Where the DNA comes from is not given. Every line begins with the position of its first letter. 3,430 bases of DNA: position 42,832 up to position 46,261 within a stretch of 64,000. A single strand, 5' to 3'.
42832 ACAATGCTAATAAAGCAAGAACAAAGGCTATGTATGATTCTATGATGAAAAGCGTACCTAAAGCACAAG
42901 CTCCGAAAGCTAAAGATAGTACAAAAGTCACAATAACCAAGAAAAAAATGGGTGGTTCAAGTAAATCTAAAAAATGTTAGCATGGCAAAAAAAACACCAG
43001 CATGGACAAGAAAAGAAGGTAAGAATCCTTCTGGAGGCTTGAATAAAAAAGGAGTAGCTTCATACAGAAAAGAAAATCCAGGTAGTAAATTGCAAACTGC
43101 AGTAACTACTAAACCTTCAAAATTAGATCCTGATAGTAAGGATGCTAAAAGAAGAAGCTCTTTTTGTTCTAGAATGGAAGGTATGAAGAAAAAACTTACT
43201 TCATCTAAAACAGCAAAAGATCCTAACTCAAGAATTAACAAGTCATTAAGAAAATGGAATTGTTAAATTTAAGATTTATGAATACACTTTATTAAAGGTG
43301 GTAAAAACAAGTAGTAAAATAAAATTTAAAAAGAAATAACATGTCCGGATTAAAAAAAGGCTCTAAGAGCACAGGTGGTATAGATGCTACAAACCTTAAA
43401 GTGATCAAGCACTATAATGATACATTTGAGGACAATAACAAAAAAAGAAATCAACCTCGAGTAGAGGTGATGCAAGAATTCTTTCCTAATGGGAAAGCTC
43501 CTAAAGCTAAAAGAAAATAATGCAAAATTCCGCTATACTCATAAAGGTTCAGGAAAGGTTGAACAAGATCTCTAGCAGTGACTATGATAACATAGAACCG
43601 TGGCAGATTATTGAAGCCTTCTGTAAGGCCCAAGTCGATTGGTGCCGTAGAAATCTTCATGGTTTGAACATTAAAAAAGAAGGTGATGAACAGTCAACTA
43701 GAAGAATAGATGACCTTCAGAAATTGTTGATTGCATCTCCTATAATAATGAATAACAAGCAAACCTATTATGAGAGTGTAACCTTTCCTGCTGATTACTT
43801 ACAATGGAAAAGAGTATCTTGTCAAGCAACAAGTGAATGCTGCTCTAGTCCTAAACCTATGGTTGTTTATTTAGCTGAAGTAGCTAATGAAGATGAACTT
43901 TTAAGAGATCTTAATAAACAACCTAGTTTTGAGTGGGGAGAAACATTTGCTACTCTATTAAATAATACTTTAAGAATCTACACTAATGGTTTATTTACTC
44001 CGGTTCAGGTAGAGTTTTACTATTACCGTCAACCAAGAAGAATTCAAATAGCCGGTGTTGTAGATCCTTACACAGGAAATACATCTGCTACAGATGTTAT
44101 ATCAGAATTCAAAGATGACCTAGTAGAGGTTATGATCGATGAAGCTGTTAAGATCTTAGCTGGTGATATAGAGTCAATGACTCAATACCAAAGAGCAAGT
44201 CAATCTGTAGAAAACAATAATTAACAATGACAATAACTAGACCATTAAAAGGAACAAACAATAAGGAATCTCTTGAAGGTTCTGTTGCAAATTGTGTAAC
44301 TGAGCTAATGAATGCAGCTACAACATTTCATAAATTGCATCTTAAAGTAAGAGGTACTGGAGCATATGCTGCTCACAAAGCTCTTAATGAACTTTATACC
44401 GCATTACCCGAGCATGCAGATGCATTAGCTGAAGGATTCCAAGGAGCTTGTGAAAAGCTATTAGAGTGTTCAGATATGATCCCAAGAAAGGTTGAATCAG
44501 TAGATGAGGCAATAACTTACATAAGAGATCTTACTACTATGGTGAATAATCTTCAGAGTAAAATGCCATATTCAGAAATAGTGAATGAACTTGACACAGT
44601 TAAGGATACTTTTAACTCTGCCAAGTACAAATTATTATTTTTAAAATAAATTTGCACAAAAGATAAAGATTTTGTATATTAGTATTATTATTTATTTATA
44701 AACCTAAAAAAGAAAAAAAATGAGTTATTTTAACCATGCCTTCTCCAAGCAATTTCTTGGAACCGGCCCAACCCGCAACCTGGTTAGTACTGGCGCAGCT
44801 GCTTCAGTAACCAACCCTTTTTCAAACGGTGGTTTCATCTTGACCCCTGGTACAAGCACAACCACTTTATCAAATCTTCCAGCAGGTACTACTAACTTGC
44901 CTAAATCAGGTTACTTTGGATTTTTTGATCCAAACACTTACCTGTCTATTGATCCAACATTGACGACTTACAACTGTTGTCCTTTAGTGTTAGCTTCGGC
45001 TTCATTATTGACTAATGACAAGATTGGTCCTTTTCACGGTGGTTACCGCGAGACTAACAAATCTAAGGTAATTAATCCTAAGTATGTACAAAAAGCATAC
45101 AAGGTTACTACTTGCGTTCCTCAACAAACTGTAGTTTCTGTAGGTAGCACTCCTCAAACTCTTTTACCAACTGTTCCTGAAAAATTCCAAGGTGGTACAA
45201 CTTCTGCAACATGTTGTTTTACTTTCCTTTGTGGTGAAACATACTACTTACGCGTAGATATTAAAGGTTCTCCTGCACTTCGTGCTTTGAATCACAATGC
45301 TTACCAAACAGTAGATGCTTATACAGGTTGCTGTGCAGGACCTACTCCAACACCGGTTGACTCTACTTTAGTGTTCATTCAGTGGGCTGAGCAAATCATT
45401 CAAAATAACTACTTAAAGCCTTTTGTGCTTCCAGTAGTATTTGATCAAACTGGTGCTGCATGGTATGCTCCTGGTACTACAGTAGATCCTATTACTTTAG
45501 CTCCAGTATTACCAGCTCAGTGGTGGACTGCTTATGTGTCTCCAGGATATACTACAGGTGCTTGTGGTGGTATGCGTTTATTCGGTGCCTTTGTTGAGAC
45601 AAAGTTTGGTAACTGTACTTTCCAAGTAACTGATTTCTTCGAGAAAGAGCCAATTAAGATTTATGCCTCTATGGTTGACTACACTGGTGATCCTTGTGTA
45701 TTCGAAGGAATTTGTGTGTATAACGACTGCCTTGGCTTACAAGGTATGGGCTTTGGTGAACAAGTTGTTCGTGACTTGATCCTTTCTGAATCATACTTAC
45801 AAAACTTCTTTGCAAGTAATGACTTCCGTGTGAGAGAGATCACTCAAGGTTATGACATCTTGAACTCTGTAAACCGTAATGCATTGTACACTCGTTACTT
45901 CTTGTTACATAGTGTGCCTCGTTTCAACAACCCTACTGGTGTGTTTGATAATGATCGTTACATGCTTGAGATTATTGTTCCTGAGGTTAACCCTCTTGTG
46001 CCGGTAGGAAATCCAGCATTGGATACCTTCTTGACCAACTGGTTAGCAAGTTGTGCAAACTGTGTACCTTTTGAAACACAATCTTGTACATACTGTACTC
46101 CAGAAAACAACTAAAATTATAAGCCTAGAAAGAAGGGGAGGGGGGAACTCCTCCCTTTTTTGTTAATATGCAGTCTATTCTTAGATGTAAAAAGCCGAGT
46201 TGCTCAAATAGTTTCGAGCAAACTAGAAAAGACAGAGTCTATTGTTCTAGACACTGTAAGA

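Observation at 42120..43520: Cluster of six small lysine-rich basic proteins with a conserved KK(K)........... tail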

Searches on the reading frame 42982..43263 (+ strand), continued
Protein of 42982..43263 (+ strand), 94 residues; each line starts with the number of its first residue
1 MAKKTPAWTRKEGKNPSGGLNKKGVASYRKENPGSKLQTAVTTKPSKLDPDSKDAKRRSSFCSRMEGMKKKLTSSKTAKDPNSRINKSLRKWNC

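Call 59: get_annotated_region(hit=H21, flank=4000)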
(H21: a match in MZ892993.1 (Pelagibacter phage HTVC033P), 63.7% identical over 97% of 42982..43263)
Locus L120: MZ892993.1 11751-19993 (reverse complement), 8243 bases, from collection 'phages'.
description: Pelagibacter phage HTVC033P, complete genome.
organism: Pelagibacter phage HTVC033P (NCBI taxid 2873403)
taxonomy: Viruses; Duplodnaviria; Heunggongvirae; Uroviricota; Caudoviricetes
host: Candidatus Pelagibacter sp. HTCC1062; source: seawater; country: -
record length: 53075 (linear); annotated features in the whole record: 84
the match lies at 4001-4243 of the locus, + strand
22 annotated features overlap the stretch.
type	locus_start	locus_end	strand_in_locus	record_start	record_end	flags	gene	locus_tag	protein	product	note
CDS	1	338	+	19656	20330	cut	-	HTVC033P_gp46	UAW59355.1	hypothetical protein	-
CDS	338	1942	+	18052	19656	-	-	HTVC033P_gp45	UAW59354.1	putative carbohydrate binding domain containing protein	-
CDS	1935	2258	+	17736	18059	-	-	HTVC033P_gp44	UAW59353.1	hypothetical protein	-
CDS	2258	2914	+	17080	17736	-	-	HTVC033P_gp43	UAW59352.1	hypothetical protein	-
CDS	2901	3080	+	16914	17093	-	-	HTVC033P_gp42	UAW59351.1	hypothetical protein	-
CDS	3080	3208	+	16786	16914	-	-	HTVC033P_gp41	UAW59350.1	hypothetical protein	-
CDS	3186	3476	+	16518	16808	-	-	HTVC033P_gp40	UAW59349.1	hypothetical protein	-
CDS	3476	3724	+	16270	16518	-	-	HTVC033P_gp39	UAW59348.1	hypothetical protein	-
CDS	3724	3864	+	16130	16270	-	-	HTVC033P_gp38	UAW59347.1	hypothetical protein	-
CDS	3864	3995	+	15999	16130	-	-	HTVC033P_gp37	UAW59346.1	hypothetical protein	-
CDS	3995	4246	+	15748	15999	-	-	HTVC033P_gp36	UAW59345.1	hypothetical protein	-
CDS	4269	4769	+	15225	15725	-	-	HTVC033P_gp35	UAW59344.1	N-acetylmuramoyl-L-alanine amidase domain-containing protein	-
CDS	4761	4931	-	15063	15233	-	-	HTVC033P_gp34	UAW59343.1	hypothetical protein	-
CDS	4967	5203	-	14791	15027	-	-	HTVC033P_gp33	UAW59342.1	hypothetical protein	-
CDS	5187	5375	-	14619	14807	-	-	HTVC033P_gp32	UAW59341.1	hypothetical protein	-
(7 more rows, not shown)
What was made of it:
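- In HTVC033P the array abuts a lysis gene (call 59). The HTVC033P array lies next to an amidase gene (call 59).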

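Call 60: get_annotated_region(hit=H10, flank=4000)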
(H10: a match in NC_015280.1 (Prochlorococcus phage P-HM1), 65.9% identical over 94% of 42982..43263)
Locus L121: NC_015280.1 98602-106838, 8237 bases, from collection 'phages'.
description: Prochlorococcus phage P-HM1, complete genome.
organism: Prochlorococcus phage P-HM1 (NCBI taxid 445700)
taxonomy: Viruses; Duplodnaviria; Heunggongvirae; Uroviricota; Caudoviricetes; Eurybiavirus; Eurybiavirus PHM2
host: Prochlorococcus sp. MED4; source: -; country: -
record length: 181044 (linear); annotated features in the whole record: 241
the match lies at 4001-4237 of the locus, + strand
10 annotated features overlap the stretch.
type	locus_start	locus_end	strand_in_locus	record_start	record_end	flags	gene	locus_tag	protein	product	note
CDS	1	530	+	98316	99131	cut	gp13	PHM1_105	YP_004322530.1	neck protein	T4-LIKE GC: 116; similar to Synechococcus phage S-SM1 protein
CDS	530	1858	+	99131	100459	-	gp14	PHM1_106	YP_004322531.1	head closure Hc2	T4-LIKE GC: 117; similar to Synechococcus phage S-SM1 protein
CDS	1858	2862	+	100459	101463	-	gp15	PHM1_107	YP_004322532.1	tail sheath stabilizer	T4-LIKE GC: 118; similar to Synechococcus phage S-SM1 protein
CDS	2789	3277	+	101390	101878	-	gp16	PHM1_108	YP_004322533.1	terminase small subunit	T4-LIKE GC: 120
CDS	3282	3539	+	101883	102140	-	-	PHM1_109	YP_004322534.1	hypothetical protein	T4-LIKE GC: 520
CDS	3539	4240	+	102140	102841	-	-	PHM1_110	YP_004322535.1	hypothetical protein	T4-LIKE GC: 119; similar to Synechococcus phage S-SM1 protein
CDS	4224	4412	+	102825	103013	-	-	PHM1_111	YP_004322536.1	hypothetical protein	T4-LIKE GC: 521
CDS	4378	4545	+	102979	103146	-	-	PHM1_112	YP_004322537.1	hypothetical protein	T4-LIKE GC: 522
CDS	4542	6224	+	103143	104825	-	gp17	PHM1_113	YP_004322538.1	terminase large subunit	T4-LIKE GC: 124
CDS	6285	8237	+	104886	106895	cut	gp18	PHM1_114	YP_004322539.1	tail sheath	T4-LIKE GC: 125; similar to Synechococcus phage S-SM1 protein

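Call 61: get_annotated_region(hit=H20, flank=4000)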
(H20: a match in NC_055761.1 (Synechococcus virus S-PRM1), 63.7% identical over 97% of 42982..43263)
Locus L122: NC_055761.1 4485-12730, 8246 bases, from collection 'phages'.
description: Synechococcus virus S-PRM1, complete genome.
organism: Synechococcus virus S-PRM1 (NCBI taxid 2100130)
taxonomy: Viruses; Duplodnaviria; Heunggongvirae; Uroviricota; Caudoviricetes; Kyanoviridae; Makelovirus; Makelovirus prm1
host: Synechococcus sp. WH 7803; source: sea water; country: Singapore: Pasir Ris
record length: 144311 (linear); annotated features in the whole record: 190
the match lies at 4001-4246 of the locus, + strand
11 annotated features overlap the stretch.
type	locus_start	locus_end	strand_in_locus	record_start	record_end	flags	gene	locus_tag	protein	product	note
CDS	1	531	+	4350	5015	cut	-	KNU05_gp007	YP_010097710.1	hypothetical protein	-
CDS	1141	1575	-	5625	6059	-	-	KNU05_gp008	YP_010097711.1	hypothetical protein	-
CDS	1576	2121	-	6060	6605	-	-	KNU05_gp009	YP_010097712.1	hypothetical protein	-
CDS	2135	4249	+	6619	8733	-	-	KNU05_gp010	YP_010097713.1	hypothetical protein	-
CDS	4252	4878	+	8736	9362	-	-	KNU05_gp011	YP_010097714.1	hypothetical protein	-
CDS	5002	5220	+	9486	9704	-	-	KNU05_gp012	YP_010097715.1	hypothetical protein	-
CDS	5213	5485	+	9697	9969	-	-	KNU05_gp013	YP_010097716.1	hypothetical protein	-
CDS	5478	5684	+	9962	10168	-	-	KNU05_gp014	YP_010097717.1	hypothetical protein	-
CDS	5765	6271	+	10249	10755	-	-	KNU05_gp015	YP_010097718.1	plastoquinol terminal oxidase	-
CDS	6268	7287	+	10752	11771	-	-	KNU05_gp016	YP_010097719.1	dehydrogenase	-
CDS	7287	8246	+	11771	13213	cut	-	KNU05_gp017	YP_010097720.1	dehydrogenase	-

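Call 80: predict_structure(alignment_id=A2)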
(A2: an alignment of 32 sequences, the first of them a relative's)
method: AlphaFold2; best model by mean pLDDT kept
length: 94 residues; sequences in the alignment: 32
mean_pLDDT: 71.8   pTM: 0.42
mean pLDDT of the five models: 71.8, 61.1, 61.1, 59.0, 59.0
residues with pLDDT >= 90: 0; 70-90: 62; 50-70: 30; < 50: 2
segments of 3 or more residues with pLDDT < 50: none
pLDDT, mean of each block of 10 residues (from residue 1): 63 71 80 69 56 71 83 72 80 73
secondary structure, 60 per line:
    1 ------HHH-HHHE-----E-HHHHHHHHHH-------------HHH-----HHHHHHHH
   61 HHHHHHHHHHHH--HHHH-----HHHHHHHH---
elements in order: H22-31 H53-72 H75-78 H84-91
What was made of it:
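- On Intrinsically disordered polycations: The exception in behaviour is p5, for which AF2 predicts four helices at moderate confidence (pLDDT 71.8, call 80).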

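Call 82: fold_search(model_id=the predicted structure, library=pdb)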
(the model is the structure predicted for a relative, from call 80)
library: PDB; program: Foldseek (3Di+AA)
matches with E <= 10: 0; with E <= 0.001: 0
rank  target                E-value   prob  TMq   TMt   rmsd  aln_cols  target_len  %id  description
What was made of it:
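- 42982..43266 (+): p5: 94 aa, a stand-alone DUF6321 protein ending in the conserved LRKWNC. The AF2 model is helical with pLDDT 71.8 and has no PDB fold match (calls 80, 82).
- Tried and rejected: AF2 model of p5 (pLDDT 71.8): no Foldseek hit in the PDB at E<=10 (calls 80, 82).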

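Call 97: find_related_loci(query=A2, collection=genome_contigs, flank=5000)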
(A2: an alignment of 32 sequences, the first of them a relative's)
Query A2 (94 aa) in genome_contigs; peptide patterns used: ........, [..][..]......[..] (x = any residue, [..] = any of these).
116 stretches matched a pattern; 70 encode a relative of the query (tblastn E <= 1e-3); 70 distinct loci.
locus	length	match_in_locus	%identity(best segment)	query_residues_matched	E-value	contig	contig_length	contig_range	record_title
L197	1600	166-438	86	4-94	1e-47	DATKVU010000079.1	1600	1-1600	MAG TPA_asm: Clostridia bacterium isolate SMAG_U14141 k141_2697574, whole genome shotgun sequence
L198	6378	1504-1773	83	5-94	5e-46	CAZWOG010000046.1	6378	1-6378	MAG TPA_asm: uncultured Dehalococcoidales bacterium isolate binchicken_co119_418 genome assembly, contig: NODE_18416_len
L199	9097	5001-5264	83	7-94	5e-46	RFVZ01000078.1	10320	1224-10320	MAG: Betaproteobacteria bacterium isolate WB5_2B_315 contig_100_77, whole genome shotgun sequence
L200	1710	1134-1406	80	4-94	1e-45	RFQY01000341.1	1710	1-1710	MAG: Rhodobacteraceae bacterium isolate WB4_7_009 contig_100_340, whole genome shotgun sequence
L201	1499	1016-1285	80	5-94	8e-46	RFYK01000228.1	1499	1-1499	MAG: Betaproteobacteria bacterium isolate WB5_2A_047 contig_100_227, whole genome shotgun sequence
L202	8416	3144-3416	82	4-94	2e-44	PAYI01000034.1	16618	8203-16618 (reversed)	MAG: Flavobacteriaceae bacterium isolate SAT107 187196, whole genome shotgun sequence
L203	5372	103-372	80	5-94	5e-44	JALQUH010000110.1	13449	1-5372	MAG: Candidatus Nanopelagicales bacterium isolate DFJ.19 DFJ_590617, whole genome shotgun sequence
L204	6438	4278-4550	77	4-94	1e-42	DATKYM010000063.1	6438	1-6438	MAG TPA_asm: Nitrosopumilaceae archaeon isolate SMAG_U14219 k141_3441471, whole genome shotgun sequence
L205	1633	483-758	73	3-94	2e-43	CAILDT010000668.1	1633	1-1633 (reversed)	MAG: uncultured Bacteroidetes bacterium isolate LinL4_bin-1161 genome assembly, contig: bin-1161:668/994, whole genome s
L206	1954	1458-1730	76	4-94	1e-42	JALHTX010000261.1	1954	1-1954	MAG: Thermoplasmatota archaeon isolate PFL35 seq_3026553, whole genome shotgun sequence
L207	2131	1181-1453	76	4-94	2e-41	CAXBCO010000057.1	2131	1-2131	MAG TPA_asm: uncultured Alphaproteobacteria bacterium isolate ERR2762153_maxbin2_3 genome assembly, contig: ERZ3422244.5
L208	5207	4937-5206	76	1-90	1e-40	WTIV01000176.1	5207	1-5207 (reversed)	MAG: Methanobacteriota archaeon isolate PL36325bin_29 NODE_6932_length_5207_cov_6.829775, whole genome shotgun sequence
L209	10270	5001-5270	71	4-94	4e-36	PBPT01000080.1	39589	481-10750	MAG: Candidatus Neomarinimicrobiota bacterium isolate RS350 TaraRedSea_contig_347565, whole genome shotgun sequence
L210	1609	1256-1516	69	8-94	3e-36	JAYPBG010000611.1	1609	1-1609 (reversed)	MAG: Gammaproteobacteria bacterium isolate 139582_S183_metabat_bins_2.tsv.046_sub NODE_75488_length_1609_cov_3.308880, w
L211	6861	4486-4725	68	5-94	9e-33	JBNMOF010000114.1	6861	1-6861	MAG: Polaribacter sp. isolate 3300046534_125 Ga0491194_0030831, whole genome shotgun sequence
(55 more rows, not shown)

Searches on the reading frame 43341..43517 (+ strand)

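Call 6: search_protein_families(library=pfam, proteins=[window:43341-43517:+], max_evalue=1)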
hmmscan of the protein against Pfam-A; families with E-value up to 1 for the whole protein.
window:43341-43517:+ (59 aa): 1 family
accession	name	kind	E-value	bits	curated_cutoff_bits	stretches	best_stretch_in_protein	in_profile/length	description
PF23671.1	HTH_70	-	0.14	12.7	27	1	25-49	21-45/71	HTH 3-helical bundle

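Call 7: search_protein_families(library=phrogs, proteins=[window:43341-43517:+], max_evalue=1)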
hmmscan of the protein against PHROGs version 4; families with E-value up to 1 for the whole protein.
window:43341-43517:+ (59 aa): 0 families

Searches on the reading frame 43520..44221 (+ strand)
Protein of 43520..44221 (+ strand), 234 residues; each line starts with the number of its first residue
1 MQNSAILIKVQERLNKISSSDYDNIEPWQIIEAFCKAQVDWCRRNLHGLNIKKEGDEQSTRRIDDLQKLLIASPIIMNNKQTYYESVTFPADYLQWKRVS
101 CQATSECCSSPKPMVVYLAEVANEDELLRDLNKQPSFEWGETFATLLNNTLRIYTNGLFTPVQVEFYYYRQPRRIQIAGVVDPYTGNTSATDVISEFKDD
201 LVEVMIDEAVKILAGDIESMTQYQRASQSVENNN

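Call 9: search_protein_families(library=phrogs, proteins=[window:43520-44221:+], max_evalue=0.001)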
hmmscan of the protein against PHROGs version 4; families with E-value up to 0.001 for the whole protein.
window:43520-44221:+ (234 aa): 2 families
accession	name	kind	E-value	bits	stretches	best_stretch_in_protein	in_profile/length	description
phrog_29507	-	head and packaging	4.7e-14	53.5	1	51-210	45-197/219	virion structural protein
phrog_15924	-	unknown function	2e-05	25.3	1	52-172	52-167/235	-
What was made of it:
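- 43520..44224 (+): dn234: the conserved 234-aa virion structural protein that forms the right border of the array site. phrog_29507 'virion structural protein' at E 4.7e-14 (call 9).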

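Call 18: find_related_loci(query=window:43520-44221:+, collection=viral_contigs, flank=6000)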
Query window:43520-44221:+ (234 aa) in viral_contigs; peptide patterns used: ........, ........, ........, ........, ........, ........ (x = any residue, [..] = any of these).
39 stretches matched a pattern; 30 encode a relative of the query (tblastn E <= 1e-3); 30 distinct loci.
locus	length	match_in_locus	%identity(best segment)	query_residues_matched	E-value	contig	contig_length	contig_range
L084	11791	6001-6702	77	1-234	1e-123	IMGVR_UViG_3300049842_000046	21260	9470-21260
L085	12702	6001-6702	76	1-234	7e-121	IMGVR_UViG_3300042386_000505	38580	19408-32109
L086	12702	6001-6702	76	1-234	7e-121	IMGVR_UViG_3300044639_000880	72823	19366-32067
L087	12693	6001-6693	71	1-231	6e-113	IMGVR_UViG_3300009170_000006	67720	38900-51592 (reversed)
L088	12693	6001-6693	71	1-231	1e-112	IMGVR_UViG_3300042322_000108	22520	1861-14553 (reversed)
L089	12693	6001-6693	71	1-231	1e-112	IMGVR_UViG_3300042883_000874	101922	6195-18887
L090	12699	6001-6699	71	1-234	3e-111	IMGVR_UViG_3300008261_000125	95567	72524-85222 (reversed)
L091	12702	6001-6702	76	1-234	7e-121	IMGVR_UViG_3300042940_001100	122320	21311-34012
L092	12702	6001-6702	69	1-234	8e-111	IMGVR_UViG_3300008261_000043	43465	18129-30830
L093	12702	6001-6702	65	1-234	1e-104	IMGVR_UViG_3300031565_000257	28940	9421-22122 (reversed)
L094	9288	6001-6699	66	1-234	8e-104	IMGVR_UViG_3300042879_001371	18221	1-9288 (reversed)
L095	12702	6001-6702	65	1-234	7e-104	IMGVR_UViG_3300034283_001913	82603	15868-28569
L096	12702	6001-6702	64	1-234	2e-101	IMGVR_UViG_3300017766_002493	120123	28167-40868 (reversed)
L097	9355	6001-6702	64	1-234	2e-101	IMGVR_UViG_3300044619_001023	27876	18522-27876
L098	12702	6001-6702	63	1-234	2e-98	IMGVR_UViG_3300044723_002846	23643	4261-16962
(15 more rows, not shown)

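Call 87: search_protein_families(library=pfam, proteins=[window:43520-44221:+], max_evalue=0.1)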
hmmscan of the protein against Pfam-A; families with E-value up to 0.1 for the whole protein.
window:43520-44221:+ (234 aa): 0 families

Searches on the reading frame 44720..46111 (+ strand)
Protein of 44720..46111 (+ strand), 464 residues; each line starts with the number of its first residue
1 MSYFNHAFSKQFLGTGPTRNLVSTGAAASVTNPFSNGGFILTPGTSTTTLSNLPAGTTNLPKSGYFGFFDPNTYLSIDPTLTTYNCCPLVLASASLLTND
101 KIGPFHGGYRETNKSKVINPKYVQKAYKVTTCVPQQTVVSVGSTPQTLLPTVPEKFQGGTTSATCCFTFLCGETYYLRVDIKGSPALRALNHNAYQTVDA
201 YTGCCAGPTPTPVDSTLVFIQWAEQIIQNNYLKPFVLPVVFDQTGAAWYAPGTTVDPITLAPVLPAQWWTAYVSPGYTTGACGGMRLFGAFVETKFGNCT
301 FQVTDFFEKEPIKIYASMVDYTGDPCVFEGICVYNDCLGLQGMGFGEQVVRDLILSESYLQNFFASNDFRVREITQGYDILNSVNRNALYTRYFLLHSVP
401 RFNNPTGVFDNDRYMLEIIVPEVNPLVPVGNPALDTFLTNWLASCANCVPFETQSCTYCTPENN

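Call 9: search_protein_families(library=phrogs, proteins=[window:44720-46111:+], max_evalue=0.001)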
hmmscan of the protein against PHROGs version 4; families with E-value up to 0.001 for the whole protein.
window:44720-46111:+ (464 aa): 0 families

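Call 10: search_dna_similar(query=window:44720-46111:+, collection=phages, mode=protein, max_rows=25)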
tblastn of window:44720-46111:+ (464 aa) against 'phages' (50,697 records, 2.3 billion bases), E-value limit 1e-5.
No match.

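Call 87: search_protein_families(library=pfam, proteins=[window:44720-46111:+], max_evalue=0.1)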
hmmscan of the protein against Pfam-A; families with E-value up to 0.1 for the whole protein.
window:44720-46111:+ (464 aa): 0 families
